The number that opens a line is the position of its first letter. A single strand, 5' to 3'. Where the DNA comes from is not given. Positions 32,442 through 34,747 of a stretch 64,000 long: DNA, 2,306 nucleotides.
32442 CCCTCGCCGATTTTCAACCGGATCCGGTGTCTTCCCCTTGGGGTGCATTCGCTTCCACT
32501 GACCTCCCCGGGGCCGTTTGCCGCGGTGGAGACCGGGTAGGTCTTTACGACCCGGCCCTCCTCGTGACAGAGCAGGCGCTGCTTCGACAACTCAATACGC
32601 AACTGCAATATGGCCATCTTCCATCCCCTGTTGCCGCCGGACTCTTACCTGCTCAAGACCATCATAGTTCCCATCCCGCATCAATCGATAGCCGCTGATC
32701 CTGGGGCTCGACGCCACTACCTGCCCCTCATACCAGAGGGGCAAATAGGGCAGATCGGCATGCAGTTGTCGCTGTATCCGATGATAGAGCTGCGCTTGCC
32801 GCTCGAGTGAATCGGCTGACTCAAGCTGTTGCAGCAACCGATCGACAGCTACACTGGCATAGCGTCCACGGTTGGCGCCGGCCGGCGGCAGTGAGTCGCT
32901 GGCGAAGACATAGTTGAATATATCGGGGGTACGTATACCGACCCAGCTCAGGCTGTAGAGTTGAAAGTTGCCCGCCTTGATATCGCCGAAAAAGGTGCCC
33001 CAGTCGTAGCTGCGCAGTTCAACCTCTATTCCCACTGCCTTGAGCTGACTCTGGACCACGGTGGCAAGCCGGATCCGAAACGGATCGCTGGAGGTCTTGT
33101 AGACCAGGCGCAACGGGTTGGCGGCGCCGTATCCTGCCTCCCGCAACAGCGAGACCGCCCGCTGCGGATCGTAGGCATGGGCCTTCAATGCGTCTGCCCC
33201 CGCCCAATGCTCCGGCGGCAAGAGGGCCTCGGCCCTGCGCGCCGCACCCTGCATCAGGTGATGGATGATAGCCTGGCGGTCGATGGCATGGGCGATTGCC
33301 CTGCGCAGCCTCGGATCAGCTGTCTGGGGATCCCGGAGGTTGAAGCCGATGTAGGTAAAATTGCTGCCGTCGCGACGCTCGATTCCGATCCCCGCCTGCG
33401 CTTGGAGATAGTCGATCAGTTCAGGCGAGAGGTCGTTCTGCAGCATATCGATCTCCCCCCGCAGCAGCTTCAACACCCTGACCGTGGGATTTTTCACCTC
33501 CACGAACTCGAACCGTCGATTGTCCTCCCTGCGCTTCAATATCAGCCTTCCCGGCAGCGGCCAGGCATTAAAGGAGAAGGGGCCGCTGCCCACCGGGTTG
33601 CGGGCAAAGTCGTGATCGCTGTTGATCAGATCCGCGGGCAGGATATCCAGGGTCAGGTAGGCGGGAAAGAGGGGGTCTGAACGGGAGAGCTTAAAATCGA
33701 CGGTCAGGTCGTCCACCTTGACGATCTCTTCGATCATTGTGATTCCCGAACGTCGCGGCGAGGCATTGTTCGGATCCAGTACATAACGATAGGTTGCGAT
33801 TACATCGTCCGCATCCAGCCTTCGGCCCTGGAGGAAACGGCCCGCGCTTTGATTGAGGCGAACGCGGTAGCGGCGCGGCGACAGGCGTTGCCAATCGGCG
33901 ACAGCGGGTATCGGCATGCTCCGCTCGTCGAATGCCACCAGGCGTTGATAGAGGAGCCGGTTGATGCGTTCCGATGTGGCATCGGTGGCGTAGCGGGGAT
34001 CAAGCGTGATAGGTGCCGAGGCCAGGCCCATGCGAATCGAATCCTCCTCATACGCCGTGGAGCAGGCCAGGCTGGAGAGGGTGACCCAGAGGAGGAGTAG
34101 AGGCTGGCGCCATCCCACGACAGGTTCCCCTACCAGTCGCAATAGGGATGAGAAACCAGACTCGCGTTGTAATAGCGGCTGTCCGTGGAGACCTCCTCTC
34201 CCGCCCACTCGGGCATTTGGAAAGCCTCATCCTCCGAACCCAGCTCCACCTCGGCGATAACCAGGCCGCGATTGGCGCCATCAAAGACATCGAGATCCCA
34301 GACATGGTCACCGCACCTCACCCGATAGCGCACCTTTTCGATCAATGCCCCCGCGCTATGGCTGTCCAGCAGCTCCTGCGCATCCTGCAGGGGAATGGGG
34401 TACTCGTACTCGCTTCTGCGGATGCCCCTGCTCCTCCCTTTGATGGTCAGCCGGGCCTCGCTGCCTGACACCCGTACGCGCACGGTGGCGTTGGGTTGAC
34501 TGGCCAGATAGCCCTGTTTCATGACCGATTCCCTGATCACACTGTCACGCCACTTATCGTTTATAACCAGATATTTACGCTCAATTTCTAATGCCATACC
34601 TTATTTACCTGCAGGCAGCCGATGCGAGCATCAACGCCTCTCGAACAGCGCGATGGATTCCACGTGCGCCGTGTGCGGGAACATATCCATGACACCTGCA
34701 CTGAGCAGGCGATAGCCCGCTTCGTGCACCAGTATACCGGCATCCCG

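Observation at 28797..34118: ElsL-like cytoplasmic YkuD enzyme embedded in a peptide ABC operon near nagZ: putative murein-peptide recycling unit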

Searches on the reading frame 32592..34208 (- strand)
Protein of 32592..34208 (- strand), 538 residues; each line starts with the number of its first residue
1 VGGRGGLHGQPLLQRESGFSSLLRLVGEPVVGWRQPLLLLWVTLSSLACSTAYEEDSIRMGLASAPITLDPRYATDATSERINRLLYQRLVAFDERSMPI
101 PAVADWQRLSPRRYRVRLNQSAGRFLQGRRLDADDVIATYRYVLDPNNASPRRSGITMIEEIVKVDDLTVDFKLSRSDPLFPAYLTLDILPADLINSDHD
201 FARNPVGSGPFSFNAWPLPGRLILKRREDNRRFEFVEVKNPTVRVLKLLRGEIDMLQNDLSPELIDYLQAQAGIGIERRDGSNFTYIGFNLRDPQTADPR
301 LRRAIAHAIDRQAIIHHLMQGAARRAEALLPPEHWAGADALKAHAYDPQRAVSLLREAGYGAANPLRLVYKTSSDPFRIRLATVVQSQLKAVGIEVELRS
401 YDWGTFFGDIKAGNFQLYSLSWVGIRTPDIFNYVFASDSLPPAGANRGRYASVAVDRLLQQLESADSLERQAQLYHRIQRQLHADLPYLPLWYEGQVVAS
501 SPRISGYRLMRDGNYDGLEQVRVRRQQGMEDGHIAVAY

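Call 4: search_protein_families(library=pfam, proteins=[window:32592-34208:-])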
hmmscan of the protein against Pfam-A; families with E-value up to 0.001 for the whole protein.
window:32592-34208:- (538 aa): 1 family
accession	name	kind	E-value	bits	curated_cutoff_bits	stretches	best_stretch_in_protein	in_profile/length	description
PF00496.27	SBP_bac_5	-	2e-67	228.3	32.4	1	112-433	17-356/368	Bacterial extracellular solute-binding proteins, family 5 Middle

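Call 5: search_protein_families(library=ncbifam, proteins=[window:32592-34208:-])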
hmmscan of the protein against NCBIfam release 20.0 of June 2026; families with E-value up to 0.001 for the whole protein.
window:32592-34208:- (538 aa): 11 families
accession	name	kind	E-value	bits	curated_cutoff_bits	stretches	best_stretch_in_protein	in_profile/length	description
NF043070.1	DppA_dipep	equivalog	8.6e-39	133.5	1005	1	39-489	12-501/535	dipeptide ABC transporter periplasmic-binding protein DppA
NF011942.0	PRK15413.1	equivalog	1.3e-34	119.8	594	1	42-515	14-504/512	glutathione ABC transporter substrate-binding protein GsiB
NF045467.1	Opp4A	equivalog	1.8e-34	118.9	650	1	188-512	191-546/556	oligopeptide ABC transporter substrate-binding protein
NF011689.0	PRK15109.1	equivalog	1.8e-30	106.2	560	1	86-514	65-530/547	ABC transporter substrate-binding protein SapA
NF011684.0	PRK15104.1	equivalog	2e-26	92.8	947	2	204-508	210-525/543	oligopeptide ABC transporter substrate-binding protein OppA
TIGR02294.1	nickel_nikA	equivalog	1e-24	87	393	1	79-502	28-481/501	nickel ABC transporter substrate-binding protein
NF045468.1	Opp5A_nikA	equivalog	1.4e-23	83.2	600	1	87-513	45-478/488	nickel ABC transporter substrate-binding protein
NF007287.0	PRK09755.1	equivalog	3.7e-23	82.2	1098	2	283-515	290-524/535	ABC transporter substrate-binding protein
TIGR04028.1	SBP_KPN_01854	hypoth_equivalog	1.4e-21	76.7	468.5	1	125-507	72-493/509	TIGR04028 family ABC transporter substrate-binding protein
NF010149.0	PRK13626.1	equivalog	2.7e-08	32.9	476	1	84-214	148-274/552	HTH-type transcriptional regulator SgrR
NF047575.1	opine_bind_CntA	exception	2e-07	30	800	1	295-497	295-507/535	staphylopine-dependent metal ABC transporter substrate-binding lipoprotein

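Call 19: search_solved_structures(query=window:32592-34208:-, max_evalue=1e-10)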
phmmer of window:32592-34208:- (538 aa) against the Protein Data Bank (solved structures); distinct sequences matched with E-value up to 1e-10: 60.
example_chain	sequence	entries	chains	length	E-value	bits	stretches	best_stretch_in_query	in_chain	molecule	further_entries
5u4o_A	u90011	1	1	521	2.8e-40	141.4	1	65-519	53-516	ABC transporter substrate-binding protein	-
3m8u_A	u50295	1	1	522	8.6e-37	129.9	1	65-509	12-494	Heme-binding protein A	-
8z1z_F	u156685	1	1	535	1.6e-36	129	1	40-494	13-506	Dipeptide-binding protein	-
8z1y_F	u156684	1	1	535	7e-36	126.9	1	40-494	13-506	Dipeptide-binding protein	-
1dpp_A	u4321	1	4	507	2.2e-35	125.3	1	66-494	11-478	DIPEPTIDE BINDING PROTEIN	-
4qfk_H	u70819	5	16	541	3.4e-35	124.6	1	37-509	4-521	ABC transporter periplasmic peptide-binding protein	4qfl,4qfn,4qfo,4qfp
1dpe_A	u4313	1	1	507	1.3e-34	122.7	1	78-494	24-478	DIPEPTIDE-BINDING PROTEIN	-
6ofq_A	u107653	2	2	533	3.5e-34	121.3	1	158-509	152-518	Heme-binding protein A / AI-2 binding protein A | Heme-binding protein A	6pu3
5f1q_A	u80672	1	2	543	5.1e-34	120.7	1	63-494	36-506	Periplasmic dipeptide transport protein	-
1xoc_A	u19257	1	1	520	4.4e-32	114.4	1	59-509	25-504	Oligopeptide-binding protein appA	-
6hlx_A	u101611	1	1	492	6.1e-30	107.3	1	58-494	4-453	AgaA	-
8efz_A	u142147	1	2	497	9.5e-30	106.7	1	82-508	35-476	Extracellular solute-binding protein family 5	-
5isu_A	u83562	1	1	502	3.2e-29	104.9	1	53-508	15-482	Lmo0135 protein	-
4oet_A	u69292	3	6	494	1.1e-27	99.8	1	62-506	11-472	Putative peptide ABC-transport system periplasmic peptide-binding protein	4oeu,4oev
3tpa_A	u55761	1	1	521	2.8e-27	98.5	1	62-507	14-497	Heme-binding protein A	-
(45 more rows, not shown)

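Call 72: search_solved_structures(query=window:32592-34118:-, max_evalue=1e-33, show_alignments=5)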
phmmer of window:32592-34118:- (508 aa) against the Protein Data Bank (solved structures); distinct sequences matched with E-value up to 1e-33: 9.
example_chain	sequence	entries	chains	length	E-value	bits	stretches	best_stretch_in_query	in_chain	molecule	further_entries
5u4o_A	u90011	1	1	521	2.6e-40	141.6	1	35-489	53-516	ABC transporter substrate-binding protein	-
3m8u_A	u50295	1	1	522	7.8e-37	130.1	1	35-479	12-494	Heme-binding protein A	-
8z1z_F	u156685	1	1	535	1.5e-36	129.1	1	10-464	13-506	Dipeptide-binding protein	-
8z1y_F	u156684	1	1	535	6.6e-36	127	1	10-464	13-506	Dipeptide-binding protein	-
1dpp_A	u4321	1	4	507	2e-35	125.5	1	36-464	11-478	DIPEPTIDE BINDING PROTEIN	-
4qfk_H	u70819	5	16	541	3.1e-35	124.8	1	7-479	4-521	ABC transporter periplasmic peptide-binding protein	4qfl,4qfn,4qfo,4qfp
1dpe_A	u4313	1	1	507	1.2e-34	122.9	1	48-464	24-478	DIPEPTIDE-BINDING PROTEIN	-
6ofq_A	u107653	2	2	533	3.2e-34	121.5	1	128-479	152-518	Heme-binding protein A / AI-2 binding protein A | Heme-binding protein A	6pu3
5f1q_A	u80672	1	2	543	5e-34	120.8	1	33-464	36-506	Periplasmic dipeptide transport protein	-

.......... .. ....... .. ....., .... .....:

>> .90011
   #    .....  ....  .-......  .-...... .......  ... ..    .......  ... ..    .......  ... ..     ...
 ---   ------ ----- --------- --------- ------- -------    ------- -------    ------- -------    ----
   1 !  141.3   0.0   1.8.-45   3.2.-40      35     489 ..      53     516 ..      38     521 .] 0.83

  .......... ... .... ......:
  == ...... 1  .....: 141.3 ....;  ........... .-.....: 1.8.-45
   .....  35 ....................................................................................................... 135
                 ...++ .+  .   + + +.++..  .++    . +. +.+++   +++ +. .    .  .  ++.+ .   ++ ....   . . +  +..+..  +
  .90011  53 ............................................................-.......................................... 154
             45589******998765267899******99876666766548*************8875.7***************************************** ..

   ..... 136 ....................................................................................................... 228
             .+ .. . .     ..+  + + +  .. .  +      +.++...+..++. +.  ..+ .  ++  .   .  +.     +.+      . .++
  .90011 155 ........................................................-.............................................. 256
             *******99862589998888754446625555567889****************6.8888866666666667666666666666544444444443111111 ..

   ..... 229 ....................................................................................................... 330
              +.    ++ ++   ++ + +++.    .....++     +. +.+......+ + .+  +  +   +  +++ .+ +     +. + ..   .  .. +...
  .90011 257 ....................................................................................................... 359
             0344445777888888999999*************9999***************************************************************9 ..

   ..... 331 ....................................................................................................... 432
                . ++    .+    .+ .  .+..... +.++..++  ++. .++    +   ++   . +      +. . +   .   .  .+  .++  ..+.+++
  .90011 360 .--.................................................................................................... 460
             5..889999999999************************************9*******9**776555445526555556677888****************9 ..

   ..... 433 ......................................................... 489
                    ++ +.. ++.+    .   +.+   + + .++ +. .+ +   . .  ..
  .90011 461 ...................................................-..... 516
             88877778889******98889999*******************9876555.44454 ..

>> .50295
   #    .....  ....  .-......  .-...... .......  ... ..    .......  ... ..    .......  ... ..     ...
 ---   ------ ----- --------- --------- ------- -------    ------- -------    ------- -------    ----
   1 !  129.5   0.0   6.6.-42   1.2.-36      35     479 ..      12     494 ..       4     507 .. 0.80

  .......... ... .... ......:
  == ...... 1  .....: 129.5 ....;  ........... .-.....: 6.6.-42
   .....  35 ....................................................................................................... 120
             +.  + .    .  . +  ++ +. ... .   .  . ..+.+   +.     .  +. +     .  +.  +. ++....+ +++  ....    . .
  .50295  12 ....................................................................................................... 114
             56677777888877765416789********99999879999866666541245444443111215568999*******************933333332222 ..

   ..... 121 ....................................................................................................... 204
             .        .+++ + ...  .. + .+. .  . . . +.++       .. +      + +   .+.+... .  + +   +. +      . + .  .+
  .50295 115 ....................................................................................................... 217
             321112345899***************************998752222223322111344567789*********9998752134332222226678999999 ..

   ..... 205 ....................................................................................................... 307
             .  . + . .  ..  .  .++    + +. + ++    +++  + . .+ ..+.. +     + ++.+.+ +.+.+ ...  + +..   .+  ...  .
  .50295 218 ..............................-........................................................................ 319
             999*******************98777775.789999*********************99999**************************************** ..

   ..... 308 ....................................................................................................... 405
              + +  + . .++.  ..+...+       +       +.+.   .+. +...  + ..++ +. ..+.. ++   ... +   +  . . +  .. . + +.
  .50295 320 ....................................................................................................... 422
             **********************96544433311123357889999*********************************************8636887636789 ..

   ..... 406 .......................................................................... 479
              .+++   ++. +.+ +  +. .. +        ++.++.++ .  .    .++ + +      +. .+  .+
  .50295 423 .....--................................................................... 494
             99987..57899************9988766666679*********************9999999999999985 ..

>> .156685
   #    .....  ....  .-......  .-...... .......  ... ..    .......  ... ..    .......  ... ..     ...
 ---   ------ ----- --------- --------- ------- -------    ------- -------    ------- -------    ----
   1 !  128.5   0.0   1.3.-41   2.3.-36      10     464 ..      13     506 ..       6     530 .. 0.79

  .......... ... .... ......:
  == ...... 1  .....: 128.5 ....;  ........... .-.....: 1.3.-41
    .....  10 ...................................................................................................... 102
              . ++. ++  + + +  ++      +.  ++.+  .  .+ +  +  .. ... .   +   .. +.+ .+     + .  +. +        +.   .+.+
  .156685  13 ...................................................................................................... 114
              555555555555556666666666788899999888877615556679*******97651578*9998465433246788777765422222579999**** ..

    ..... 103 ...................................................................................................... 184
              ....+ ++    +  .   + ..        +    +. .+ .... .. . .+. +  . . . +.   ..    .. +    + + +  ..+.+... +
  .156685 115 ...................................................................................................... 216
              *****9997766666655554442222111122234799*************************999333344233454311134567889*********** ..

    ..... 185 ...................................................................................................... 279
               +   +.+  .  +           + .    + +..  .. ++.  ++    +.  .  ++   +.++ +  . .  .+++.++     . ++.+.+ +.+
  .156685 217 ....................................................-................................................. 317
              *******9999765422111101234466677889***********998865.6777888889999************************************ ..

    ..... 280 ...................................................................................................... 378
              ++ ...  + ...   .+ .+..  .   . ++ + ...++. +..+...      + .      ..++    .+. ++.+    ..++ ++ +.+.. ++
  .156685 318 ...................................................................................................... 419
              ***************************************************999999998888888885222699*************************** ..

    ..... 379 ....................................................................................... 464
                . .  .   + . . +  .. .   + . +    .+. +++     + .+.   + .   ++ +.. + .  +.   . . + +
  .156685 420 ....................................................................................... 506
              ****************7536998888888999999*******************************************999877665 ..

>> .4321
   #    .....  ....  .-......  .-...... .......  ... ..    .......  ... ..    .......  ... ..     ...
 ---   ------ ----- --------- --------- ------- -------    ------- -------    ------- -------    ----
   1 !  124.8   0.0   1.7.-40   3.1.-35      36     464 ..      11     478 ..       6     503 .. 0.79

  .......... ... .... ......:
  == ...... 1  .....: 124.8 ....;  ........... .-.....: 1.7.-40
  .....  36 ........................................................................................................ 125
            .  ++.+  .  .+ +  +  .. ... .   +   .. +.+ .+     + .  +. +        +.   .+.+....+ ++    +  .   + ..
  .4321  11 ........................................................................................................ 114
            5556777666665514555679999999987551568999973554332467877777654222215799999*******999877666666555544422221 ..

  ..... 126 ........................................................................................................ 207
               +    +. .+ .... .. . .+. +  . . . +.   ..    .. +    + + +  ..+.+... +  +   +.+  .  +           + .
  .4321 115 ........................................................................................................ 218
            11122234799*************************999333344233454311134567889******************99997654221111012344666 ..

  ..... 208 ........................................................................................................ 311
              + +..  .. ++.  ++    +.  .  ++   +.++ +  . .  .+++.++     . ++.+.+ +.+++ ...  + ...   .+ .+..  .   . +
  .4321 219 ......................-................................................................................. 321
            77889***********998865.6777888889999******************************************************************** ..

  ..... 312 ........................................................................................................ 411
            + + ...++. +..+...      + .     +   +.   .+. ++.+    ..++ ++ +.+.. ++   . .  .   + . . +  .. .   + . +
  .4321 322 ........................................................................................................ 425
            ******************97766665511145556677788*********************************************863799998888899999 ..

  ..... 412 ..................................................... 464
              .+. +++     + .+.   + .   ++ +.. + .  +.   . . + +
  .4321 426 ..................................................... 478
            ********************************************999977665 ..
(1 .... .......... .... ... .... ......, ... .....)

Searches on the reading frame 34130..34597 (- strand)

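Call 4: search_protein_families(library=pfam, proteins=[window:34130-34597:-])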
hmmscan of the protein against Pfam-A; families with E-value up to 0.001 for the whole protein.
window:34130-34597:- (155 aa): 1 family
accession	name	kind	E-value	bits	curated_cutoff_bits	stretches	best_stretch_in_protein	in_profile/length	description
PF01928.26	CYTH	-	2.6e-17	63.7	23.2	1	3-147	2-174/179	CYTH domain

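Call 5: search_protein_families(library=ncbifam, proteins=[window:34130-34597:-])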
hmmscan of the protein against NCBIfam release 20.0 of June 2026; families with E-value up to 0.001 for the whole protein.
window:34130-34597:- (155 aa): 0 families
